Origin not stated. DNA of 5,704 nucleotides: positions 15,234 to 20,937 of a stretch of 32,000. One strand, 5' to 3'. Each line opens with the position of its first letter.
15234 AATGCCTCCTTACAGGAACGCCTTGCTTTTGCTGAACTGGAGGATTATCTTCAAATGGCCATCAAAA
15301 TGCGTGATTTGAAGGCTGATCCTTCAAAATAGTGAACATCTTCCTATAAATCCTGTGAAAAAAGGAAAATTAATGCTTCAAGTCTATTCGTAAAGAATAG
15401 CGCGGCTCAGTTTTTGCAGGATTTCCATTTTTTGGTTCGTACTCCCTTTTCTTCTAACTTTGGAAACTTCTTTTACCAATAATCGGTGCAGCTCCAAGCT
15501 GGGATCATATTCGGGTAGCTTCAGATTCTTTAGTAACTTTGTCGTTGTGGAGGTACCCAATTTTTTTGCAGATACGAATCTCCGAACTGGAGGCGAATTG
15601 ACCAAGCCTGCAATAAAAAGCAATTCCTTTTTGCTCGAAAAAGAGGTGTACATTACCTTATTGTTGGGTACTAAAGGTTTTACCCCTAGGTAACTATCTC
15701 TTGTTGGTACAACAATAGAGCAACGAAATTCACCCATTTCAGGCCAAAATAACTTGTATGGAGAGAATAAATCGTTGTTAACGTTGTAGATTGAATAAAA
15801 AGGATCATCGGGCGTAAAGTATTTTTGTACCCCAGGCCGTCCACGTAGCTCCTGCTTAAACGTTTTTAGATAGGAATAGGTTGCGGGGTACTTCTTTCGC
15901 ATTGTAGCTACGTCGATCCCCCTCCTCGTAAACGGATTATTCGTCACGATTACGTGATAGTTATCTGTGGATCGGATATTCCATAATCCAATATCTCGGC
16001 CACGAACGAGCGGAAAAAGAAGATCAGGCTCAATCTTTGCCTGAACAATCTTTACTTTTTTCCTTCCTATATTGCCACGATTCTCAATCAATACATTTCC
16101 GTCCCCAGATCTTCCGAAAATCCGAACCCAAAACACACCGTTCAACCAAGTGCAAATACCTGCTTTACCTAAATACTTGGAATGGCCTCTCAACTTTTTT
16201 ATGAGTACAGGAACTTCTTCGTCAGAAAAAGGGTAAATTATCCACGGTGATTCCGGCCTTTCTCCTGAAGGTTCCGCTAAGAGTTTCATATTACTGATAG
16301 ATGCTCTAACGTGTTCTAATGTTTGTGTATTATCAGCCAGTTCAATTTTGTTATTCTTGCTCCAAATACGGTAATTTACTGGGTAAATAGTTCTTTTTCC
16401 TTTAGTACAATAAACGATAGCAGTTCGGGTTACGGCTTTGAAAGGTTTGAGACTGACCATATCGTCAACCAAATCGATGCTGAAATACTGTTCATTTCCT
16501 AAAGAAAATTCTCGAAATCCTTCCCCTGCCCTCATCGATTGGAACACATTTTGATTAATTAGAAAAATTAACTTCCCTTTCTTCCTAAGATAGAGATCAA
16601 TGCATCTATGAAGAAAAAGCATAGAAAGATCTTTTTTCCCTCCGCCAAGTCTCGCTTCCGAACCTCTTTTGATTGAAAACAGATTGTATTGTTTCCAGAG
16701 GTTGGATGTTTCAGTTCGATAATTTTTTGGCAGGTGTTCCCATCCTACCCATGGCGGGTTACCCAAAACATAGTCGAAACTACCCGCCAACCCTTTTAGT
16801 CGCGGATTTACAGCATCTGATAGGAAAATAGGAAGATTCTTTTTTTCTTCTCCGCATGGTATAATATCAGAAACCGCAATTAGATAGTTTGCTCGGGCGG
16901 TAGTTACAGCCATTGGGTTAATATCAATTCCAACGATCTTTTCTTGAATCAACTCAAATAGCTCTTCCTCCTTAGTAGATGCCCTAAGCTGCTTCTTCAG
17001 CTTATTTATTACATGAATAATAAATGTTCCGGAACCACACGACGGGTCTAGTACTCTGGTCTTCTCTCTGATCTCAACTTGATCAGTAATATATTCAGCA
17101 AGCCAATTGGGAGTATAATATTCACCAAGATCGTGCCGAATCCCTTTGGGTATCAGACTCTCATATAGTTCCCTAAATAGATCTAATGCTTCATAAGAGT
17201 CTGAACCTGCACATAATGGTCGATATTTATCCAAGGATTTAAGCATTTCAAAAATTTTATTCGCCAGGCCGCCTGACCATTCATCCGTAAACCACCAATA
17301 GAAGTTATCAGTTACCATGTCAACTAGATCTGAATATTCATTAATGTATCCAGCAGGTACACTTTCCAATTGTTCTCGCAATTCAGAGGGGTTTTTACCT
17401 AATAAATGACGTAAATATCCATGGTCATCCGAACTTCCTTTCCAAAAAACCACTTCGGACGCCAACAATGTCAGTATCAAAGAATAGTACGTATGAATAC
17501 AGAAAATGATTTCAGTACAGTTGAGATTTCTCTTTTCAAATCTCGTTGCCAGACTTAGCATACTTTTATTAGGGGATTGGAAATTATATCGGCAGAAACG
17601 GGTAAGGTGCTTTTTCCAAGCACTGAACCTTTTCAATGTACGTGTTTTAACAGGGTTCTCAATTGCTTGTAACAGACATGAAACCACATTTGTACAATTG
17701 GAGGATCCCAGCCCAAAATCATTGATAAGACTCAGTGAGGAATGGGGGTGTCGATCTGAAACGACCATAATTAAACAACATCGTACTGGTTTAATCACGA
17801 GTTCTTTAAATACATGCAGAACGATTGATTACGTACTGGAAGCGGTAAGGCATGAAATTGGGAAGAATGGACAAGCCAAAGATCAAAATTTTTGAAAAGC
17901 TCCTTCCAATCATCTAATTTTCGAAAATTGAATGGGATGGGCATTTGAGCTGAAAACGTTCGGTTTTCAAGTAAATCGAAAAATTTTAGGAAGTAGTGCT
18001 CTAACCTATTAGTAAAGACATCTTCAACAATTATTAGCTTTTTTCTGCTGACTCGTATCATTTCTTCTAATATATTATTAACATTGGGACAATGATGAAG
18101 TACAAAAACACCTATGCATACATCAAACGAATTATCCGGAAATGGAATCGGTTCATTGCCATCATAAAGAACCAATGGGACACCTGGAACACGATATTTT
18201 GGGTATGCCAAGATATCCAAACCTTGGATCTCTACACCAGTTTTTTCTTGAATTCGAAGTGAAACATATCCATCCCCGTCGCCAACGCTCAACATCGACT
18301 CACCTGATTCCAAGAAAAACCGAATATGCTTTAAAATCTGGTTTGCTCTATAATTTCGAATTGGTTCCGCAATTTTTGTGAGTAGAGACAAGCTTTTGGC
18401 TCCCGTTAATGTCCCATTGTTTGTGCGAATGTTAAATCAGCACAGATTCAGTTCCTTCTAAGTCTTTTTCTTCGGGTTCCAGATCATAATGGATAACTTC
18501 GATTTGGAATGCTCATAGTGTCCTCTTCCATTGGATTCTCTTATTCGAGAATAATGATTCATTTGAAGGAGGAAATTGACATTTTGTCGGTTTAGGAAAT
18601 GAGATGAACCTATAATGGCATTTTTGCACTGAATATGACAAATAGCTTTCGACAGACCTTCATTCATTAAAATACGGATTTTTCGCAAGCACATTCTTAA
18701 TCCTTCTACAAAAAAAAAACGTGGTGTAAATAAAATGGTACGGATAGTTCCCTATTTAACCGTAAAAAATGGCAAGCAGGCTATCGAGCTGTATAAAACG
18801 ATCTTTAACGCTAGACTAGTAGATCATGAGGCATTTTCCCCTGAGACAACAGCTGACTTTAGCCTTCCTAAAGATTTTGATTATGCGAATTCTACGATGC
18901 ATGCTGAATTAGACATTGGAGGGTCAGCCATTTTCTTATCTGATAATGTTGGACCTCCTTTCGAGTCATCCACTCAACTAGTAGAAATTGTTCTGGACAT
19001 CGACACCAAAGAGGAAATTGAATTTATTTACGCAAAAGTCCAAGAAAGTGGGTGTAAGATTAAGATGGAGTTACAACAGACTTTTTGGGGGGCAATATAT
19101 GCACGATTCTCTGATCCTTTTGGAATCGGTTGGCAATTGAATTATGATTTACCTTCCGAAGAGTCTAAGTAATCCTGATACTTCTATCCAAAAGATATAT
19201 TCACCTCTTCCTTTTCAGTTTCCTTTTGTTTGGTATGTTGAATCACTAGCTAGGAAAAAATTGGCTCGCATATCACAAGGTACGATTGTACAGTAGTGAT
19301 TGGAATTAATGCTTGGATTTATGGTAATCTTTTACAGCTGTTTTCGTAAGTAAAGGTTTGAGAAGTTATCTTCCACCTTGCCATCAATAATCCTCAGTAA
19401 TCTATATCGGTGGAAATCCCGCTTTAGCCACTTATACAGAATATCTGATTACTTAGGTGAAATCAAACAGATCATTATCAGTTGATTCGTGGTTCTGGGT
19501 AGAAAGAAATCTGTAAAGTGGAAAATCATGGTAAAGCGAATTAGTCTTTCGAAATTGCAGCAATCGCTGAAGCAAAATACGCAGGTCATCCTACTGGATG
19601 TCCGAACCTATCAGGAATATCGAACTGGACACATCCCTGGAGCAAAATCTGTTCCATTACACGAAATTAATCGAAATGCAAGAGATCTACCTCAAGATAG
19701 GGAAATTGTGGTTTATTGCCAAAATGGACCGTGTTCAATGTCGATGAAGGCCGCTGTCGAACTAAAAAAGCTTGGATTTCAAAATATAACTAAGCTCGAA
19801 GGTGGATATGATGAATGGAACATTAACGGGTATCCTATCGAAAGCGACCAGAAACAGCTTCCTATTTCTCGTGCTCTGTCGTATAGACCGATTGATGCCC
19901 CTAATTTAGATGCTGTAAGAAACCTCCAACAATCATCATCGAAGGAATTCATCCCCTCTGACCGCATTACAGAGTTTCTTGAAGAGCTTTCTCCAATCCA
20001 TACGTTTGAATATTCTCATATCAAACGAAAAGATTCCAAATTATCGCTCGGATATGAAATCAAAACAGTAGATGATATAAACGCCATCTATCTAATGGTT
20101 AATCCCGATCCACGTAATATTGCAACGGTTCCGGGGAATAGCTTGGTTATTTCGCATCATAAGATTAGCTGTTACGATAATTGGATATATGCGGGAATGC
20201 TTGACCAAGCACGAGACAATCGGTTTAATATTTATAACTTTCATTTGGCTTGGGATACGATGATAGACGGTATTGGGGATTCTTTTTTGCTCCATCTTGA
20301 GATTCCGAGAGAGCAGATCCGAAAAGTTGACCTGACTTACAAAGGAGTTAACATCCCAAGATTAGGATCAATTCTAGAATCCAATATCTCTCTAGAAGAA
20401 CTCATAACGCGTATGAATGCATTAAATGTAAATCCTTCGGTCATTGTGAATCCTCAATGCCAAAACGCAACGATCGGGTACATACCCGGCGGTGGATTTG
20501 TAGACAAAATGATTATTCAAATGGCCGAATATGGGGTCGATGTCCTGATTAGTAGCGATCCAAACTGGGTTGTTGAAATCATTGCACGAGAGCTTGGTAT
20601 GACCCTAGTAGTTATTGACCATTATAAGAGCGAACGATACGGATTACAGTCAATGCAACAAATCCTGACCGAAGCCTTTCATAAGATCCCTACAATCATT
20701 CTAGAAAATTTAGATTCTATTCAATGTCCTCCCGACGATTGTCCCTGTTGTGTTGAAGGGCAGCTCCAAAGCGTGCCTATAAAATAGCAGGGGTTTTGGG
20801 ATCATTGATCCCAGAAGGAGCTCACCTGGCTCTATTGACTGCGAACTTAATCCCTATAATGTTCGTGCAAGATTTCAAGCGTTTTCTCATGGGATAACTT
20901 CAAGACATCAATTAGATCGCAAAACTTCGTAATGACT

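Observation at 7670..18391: Methyltransferase island with three DNA MTase classes, an intact helicase and a TPR protein, but no recognisable nuclease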

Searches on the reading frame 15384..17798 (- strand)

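Call 3: search_protein_families(library=pfam, proteins=[window:15384-17798:-], max_evalue=0.01)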
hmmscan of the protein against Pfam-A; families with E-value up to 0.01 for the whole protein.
window:15384-17798:- (804 aa): 5 families
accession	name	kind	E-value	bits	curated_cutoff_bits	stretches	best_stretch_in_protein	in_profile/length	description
PF02384.22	N6_Mtase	-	1.6e-16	61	20.4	1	205-421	3-190/311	N-6 DNA Methylase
PF07669.17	Eco57I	-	3.9e-14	53.5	25.3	1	287-436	2-157/171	Eco57I restriction-modification methylase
PF01170.24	UPF0020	-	1.7e-08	34.9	22.3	1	233-350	16-131/197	RMKL-like, methyltransferase domain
PF20473.4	MmeI_Mtase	-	7.9e-07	28.9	27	1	246-366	20-161/259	MmeI, DNA-methyltransferase domain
PF13847.12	Methyltransf_31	-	0.00053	20.1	27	1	244-304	2-47/145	Methyltransferase domain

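Call 4: search_protein_families(library=padloc, proteins=[window:15384-17798:-], max_evalue=0.01)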
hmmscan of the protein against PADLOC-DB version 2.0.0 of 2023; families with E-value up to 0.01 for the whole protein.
window:15384-17798:- (804 aa): 65 families (the best 25 are shown)
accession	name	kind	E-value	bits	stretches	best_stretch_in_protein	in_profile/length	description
PDLC03630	REase_MTase_IIG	-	3.2e-183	609.4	2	338-776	603-1043/1100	Type IIG restriction enzyme-methyltransferase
PDLC03580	REase_II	-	2.9e-112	374.4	2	338-782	614-1057/1112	Type II restriction enzyme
PDLC03625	REase_MTase_IIG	-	1.9e-65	219.3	2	337-777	620-1078/1109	Type IIG restriction enzyme-methyltransferase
PDLC03335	MTase_II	-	8e-29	98.7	1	205-654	60-470/607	Type II methyltransferase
PDLC04134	mad2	-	2.5e-24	83.9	1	203-479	249-455/492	mads_2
PDLC03313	MTase_II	-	2.6e-22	77.1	1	221-689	19-447/563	Type II methyltransferase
PDLC03338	MTase_II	-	2e-19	67.8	1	208-376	113-281/604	Type II methyltransferase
PDLC03248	MTase_II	-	4.7e-18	63.2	3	340-482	85-213/521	Type II methyltransferase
PDLC03348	MTase_II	-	1.7e-17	61.2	1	205-354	201-359/727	Type II methyltransferase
PDLC03021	MTase_I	-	3.4e-17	60.4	1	203-500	141-411/491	Type I methyltransferase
PDLC03267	MTase_II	-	1.5e-16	58.4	1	225-469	14-220/539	Type II methyltransferase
PDLC03025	MTase_I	-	2.2e-15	54.4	1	207-355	143-283/569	Type I methyltransferase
PDLC03310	MTase_II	-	8.4e-14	49.2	2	587-742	306-450/475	Type II methyltransferase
PDLC03030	MTase_I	-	3.9e-12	43.4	1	212-379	317-486/670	Type I methyltransferase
PDLC02529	PglX|PglXI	-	4.6e-12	42.5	1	220-309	195-294/1189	PglX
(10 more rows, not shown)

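Call 5: search_protein_families(library=ncbifam, proteins=[window:15384-17798:-], max_evalue=0.01)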
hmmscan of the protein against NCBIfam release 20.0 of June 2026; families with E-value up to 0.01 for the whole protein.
window:15384-17798:- (804 aa): 8 families
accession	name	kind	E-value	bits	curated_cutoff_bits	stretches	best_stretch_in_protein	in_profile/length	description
NF047738.1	antiphage_MADS2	equivalog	5.7e-14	51.3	720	1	211-414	297-515/654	methylation-associated defense system DNA methyltransferase MAD2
TIGR02987.1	met_A_Alw26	exception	2.3e-11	43.1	353.5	1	224-466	3-245/523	Alw26I/Eco31I/Esp3I family type II restriction adenine-specific DNA-methyltransferase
NF033451.1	BREX_2_MTaseX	equivalog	9.3e-11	40.2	400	1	228-309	199-290/1185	BREX-2 system adenine-specific DNA-methyltransferase PglX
TIGR03534.1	RF_mod_PrmC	equivalog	2.6e-05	23.8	199.1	1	233-353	76-169/253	peptide chain release factor N(5)-glutamine methyltransferase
NF033455.1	BREX_6_MTaseX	exception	0.0003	18.4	900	1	227-307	309-398/1319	BREX-6 system adenine-specific DNA-methyltransferase PglX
NF011529.0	PRK14968.1-3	equivalog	0.0027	17.2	162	0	285-351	56-109/198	putative methyltransferase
NF008748.0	PRK11783.1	equivalog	0.0043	15.3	466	0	237-262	183-209/704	bifunctional 23S rRNA (guanine(2069)-N(7))-methyltransferase RlmK/23S rRNA (guanine(2445)-N(2))-methyltransferase RlmL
TIGR00537.1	hemK_rel_arch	hypoth_equivalog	0.0078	15.9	87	0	286-352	42-94/179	HemK2/MTQ2 family protein methyltransferase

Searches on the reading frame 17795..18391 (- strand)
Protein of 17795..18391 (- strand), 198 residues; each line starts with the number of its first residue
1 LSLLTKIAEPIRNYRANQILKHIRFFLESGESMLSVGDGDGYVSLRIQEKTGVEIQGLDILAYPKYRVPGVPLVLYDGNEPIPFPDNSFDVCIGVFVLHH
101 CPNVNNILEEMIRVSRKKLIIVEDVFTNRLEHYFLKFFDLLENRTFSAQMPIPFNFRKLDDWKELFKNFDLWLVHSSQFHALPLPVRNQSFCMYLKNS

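Call 3: search_protein_families(library=pfam, proteins=[window:17795-18391:-], max_evalue=0.01)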
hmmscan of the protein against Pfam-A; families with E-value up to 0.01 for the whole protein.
window:17795-18391:- (198 aa): 6 families
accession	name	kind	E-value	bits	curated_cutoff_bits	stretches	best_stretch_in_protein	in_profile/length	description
PF08241.18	Methyltransf_11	-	5e-10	40.3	21.2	1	34-117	1-89/95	Methyltransferase domain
PF13649.12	Methyltransf_25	-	8.4e-08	33.2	27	1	34-117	2-95/97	Methyltransferase domain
PF13489.12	Methyltransf_23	-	3.5e-07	30.6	27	1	14-175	4-163/164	Methyltransferase domain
PF07021.18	MetW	-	6.6e-06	26.3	21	1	21-121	5-108/193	Methionine biosynthesis protein MetW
PF13847.12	Methyltransf_31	-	7.4e-05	22.9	27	1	80-124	65-111/145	Methyltransferase domain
PF08242.18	Methyltransf_12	-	0.0015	19.7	30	0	79-113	57-90/98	Methyltransferase domain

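Call 4: search_protein_families(library=padloc, proteins=[window:17795-18391:-], max_evalue=0.01)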
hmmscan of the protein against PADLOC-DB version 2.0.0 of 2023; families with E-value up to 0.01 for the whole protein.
window:17795-18391:- (198 aa): 0 families

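Call 5: search_protein_families(library=ncbifam, proteins=[window:17795-18391:-], max_evalue=0.01)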
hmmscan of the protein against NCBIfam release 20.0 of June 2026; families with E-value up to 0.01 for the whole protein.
window:17795-18391:- (198 aa): 20 families
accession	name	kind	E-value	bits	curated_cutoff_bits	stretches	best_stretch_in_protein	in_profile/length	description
NF045667.1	MTase_DVU1556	equivalog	1.7e-08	34.2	155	1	19-171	14-160/213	DVU_1556 family methyltransferase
NF004452.0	PRK05785.1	equivalog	4.6e-08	32.8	207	1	80-121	102-144/228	hypothetical protein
TIGR02081.1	metW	equivalog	1e-07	31.7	189.5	1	21-120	5-107/194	methionine biosynthesis protein MetW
NF045823.1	PthPhpthDimycoMt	equivalog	3e-06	26.6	300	1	63-116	107-159/256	phthiotriol/phenolphthiotriol dimycocerosates methyltransferase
NF045882.1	PLipidMtase_Leg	equivalog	1.6e-05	24.8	390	1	82-138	102-157/207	phospholipid N-methyltransferase PmtA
NF001241.0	PRK00216.1-2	equivalog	2.1e-05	24.3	327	1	27-123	49-149/231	demethylmenaquinone methyltransferase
TIGR01934.1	MenG_MenH_UbiE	subfamily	3.3e-05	23.3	158.35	1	28-123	38-143/223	ubiquinone/menaquinone biosynthesis methyltransferase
NF045825.1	FAmtase_mtf2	equivalog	3.5e-05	23.2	400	1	50-117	85-152/248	fatty-acid O-methyltransferase Mtf2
NF001242.0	PRK00216.1-3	equivalog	7.6e-05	22.2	351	1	80-139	132-191/258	bifunctional demethylmenaquinone methyltransferase/2-methoxy-6-polyprenyl-1,4-benzoquinol methylase UbiE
TIGR02752.1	MenG_heptapren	equivalog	0.00028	20.5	419.85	1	73-117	98-143/231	demethylmenaquinone methyltransferase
NF011527.0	PRK14968.1-1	equivalog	0.00031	20.5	242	1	28-92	33-97/192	putative methyltransferase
NF001240.0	PRK00216.1-1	equivalog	0.00037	19.6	378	1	74-134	120-179/251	bifunctional demethylmenaquinone methyltransferase/2-methoxy-6-polyprenyl-1,4-benzoquinol methylase UbiE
NF045649.1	2X_seleno_MduS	exception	0.00047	19.2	380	1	77-133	98-157/338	methyltransferase domain-containing selenoprotein MduS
NF041255.1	mycofact_MftM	equivalog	0.00078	18.8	200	1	30-121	140-239/289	mycofactocin oligosaccharide methyltransferase MftM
NF001243.0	PRK00216.1-4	equivalog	0.00089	18.6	235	1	81-117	109-145/237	demethylmenaquinone methyltransferase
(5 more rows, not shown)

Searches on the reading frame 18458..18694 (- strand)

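Call 99: search_protein_families(library=pfam, proteins=[window:18458-18694:-], max_evalue=1)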
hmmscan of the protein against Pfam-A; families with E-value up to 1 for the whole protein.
window:18458-18694:- (78 aa): 1 family
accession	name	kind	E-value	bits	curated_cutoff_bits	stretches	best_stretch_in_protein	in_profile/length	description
PF14814.11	UB2H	-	0.097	13.2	27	1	33-69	6-42/85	Bifunctional transglycosylase second domain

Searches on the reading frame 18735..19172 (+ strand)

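Call 10: search_protein_families(library=pfam, proteins=[window:18735-19172:+], max_evalue=0.001)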
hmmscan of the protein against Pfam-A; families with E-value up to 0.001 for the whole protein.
window:18735-19172:+ (145 aa): 3 families
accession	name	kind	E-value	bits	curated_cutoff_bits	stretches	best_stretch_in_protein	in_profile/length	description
PF00903.31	Glyoxalase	-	3.9e-12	47.1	20.6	1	8-135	7-121/121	Glyoxalase/Bleomycin resistance protein/Dioxygenase superfamily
PF06983.19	3-dmu-9_3-mt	-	9.8e-05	23.3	24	1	11-135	11-115/116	3-demethylubiquinone-9 3-methyltransferase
PF22656.2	At5g48480-like_N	-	0.00081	19.5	27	0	14-70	10-58/59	Glyoxalase At5g48480-like, N-terminal domain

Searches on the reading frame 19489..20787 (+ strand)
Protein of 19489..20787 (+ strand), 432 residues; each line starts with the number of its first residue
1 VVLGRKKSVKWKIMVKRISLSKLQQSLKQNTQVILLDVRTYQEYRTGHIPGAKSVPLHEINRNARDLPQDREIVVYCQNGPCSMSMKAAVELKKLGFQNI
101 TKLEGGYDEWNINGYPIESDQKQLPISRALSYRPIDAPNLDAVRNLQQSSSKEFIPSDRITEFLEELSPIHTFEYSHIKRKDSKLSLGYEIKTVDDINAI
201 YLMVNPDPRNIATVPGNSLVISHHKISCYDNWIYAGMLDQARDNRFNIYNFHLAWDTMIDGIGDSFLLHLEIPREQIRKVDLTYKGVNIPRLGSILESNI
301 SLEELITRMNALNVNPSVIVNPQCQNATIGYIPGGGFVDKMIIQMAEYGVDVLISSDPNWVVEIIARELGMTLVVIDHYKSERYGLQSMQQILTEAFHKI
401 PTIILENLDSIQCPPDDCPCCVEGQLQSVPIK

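Call 10: search_protein_families(library=pfam, proteins=[window:19489-20787:+], max_evalue=0.001)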
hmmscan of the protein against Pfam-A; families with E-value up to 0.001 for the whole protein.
window:19489-20787:+ (432 aa): 2 families
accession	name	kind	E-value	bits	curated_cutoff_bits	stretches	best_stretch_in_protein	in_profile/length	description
PF00581.25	Rhodanese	-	3.9e-21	75.8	22.2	1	22-111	4-100/102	Rhodanese-like domain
PF01784.24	DUF34_NIF3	-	2.8e-19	70.2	23.4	1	160-405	6-250/256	Duf34/NIF3 (NGG1p interacting factor 3)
